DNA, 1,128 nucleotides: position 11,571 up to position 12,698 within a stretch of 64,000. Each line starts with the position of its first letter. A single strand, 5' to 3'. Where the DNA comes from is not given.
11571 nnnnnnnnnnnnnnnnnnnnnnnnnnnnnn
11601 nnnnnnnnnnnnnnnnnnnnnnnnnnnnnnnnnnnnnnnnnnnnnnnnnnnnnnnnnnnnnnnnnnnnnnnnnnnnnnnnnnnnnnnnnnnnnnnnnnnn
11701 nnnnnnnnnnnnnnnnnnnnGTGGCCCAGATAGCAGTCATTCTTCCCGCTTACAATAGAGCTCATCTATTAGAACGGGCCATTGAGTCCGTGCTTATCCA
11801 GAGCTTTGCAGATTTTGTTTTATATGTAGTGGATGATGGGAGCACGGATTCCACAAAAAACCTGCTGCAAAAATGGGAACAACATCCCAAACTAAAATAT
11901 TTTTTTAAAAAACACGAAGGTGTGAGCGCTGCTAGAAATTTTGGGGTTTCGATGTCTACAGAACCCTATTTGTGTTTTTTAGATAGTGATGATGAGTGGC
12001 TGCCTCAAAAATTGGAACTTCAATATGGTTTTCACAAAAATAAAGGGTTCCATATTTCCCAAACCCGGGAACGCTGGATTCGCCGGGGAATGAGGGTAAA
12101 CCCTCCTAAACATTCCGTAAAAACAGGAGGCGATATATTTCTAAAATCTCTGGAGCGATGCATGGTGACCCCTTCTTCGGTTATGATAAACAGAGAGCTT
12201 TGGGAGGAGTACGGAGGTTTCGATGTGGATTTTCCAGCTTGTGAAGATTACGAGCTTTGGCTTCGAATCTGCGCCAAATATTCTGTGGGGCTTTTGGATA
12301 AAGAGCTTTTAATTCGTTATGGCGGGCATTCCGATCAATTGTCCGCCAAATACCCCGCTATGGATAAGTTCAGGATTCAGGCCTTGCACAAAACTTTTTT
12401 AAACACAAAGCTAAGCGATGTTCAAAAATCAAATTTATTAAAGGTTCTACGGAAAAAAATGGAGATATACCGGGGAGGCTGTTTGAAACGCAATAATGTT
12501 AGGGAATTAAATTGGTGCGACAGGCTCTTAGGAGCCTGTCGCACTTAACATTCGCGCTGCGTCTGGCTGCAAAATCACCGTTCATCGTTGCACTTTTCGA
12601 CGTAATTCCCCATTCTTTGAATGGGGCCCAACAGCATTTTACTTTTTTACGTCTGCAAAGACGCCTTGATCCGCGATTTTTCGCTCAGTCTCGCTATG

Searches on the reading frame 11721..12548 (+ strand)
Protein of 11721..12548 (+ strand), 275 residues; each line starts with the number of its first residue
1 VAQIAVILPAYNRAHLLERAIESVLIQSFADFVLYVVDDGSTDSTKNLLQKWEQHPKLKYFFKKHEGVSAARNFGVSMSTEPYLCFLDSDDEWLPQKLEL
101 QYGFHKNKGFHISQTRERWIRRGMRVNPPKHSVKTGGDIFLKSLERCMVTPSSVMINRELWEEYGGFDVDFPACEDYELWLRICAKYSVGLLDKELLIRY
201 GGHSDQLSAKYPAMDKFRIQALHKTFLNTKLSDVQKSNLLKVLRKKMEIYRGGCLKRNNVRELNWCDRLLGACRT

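Call 89: search_protein_families(library=pfam, proteins=[window:11721-12548:+], max_evalue=0.00001)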
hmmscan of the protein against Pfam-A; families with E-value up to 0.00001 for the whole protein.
window:11721-12548:+ (275 aa): 3 families
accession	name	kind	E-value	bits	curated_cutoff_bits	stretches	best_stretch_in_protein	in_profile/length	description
PF00535.33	Glycos_transf_2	-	6.1e-29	101.5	23.3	1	6-163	2-166/168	Glycosyl transferase family 2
PF10111.15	Glyco_tranf_2_2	-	2.8e-15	57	27.3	1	20-101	18-102/276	Glycosyltransferase like family 2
PF13641.12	Glyco_tranf_2_3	-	1.3e-14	55.2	27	1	3-183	2-194/230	Glycosyltransferase like family 2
